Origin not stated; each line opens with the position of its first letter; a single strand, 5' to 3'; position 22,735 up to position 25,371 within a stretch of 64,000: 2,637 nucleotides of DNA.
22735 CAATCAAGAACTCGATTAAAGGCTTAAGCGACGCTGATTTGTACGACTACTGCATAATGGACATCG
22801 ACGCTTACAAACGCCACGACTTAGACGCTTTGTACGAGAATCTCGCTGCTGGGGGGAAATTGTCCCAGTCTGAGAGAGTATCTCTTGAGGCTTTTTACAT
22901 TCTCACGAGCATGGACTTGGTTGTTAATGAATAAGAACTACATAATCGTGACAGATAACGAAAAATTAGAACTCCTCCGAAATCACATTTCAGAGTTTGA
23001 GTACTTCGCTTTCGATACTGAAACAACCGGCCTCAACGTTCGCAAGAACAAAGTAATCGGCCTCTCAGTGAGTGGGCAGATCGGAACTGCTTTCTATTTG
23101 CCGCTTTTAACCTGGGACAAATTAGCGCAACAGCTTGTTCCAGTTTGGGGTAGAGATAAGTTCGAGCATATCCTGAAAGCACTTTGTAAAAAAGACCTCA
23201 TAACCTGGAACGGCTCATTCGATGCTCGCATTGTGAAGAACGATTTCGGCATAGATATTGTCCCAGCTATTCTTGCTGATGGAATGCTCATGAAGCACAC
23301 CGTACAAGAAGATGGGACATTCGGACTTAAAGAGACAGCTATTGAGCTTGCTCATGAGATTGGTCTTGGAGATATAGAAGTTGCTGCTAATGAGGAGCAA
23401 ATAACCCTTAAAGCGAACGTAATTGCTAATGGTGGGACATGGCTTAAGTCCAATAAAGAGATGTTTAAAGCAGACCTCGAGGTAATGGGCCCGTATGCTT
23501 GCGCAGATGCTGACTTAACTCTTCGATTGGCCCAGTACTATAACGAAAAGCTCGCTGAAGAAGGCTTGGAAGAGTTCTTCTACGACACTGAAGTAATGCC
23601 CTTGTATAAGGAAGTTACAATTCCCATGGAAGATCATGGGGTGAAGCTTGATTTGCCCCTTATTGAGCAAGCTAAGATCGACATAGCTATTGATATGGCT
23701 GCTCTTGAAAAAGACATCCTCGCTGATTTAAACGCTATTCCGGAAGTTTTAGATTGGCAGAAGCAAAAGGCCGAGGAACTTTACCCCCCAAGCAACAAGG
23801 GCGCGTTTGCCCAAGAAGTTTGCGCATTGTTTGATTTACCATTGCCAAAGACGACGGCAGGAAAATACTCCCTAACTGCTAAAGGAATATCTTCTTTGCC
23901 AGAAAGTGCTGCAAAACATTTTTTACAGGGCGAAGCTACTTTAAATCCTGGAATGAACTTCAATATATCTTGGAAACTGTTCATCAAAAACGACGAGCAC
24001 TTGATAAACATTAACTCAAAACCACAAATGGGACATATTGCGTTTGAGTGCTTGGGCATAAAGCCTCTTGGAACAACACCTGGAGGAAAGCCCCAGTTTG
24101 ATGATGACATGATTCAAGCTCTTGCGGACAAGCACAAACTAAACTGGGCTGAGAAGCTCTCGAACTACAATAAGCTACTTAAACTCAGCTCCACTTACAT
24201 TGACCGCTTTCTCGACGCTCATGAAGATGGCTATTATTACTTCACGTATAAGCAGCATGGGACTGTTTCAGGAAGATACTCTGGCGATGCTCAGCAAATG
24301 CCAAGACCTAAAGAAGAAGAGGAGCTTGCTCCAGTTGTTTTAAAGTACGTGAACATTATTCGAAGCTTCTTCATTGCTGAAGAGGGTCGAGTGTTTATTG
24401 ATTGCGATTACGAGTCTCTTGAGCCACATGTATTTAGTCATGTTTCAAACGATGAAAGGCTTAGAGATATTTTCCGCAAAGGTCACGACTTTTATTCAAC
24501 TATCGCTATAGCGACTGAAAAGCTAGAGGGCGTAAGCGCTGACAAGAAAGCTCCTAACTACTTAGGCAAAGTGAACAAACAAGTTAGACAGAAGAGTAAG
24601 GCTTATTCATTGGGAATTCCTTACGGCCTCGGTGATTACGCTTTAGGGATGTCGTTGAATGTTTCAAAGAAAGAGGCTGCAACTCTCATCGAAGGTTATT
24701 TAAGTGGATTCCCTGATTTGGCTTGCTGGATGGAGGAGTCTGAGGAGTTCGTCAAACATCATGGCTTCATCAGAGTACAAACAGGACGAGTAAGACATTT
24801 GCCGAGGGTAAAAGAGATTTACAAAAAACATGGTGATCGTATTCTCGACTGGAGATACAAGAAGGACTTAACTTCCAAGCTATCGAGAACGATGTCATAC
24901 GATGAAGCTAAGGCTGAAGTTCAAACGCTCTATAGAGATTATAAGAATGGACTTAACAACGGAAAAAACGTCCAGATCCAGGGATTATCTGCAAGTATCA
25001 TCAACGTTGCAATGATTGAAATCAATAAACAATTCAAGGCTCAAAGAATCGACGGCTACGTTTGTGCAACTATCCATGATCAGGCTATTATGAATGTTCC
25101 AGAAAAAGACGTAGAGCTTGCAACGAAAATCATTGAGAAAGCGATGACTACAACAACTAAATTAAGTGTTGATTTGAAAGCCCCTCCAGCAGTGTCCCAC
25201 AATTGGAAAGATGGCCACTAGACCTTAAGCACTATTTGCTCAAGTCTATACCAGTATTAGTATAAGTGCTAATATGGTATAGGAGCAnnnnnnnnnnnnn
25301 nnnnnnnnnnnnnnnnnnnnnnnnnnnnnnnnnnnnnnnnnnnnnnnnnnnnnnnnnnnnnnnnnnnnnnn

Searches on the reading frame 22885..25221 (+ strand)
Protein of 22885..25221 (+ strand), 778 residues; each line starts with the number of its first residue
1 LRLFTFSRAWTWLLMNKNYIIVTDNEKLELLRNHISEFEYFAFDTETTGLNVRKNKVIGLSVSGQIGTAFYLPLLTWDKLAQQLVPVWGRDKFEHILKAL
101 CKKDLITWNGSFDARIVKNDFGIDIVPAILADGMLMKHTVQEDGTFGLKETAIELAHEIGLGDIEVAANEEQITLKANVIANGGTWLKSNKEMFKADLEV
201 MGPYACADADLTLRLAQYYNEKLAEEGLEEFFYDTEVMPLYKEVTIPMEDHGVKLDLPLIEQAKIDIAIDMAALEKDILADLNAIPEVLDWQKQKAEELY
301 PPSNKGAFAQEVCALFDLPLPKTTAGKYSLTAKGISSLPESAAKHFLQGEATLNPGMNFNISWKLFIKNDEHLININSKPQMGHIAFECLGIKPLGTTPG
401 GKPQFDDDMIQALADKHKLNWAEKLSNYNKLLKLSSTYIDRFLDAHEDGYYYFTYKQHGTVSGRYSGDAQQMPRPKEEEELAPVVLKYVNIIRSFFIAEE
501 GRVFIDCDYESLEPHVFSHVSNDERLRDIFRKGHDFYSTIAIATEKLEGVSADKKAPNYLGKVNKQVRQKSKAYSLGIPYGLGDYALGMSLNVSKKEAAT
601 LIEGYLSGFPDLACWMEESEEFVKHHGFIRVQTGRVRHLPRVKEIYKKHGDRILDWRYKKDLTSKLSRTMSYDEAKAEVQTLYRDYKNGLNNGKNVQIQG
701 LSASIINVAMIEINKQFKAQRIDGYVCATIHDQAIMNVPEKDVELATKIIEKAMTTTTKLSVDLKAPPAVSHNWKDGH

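Call 35: search_protein_families(library=phrogs, proteins=[window:22885-25221:+], max_evalue=0.00001)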
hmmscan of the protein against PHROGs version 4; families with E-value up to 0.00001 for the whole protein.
window:22885-25221:+ (778 aa): 6 families
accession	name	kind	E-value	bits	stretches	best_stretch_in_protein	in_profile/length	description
phrog_17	-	DNA, RNA and nucleotide metabolism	5.6e-87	294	1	17-776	650-1232/1445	DNA polymerase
phrog_2573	-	DNA, RNA and nucleotide metabolism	1.8e-28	100.7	1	492-758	5-249/336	DNA polymerase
phrog_5995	-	DNA, RNA and nucleotide metabolism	2.8e-22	80.5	1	579-759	5-149/236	DNA polymerase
phrog_10285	-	DNA, RNA and nucleotide metabolism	3.2e-22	80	1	490-775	43-319/321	DNA polymerase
phrog_12241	-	DNA, RNA and nucleotide metabolism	9e-20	72.1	1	16-470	98-488/502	DNA polymerase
phrog_15971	-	DNA, RNA and nucleotide metabolism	1.8e-07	31.7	0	374-634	48-277/376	DNA polymerase I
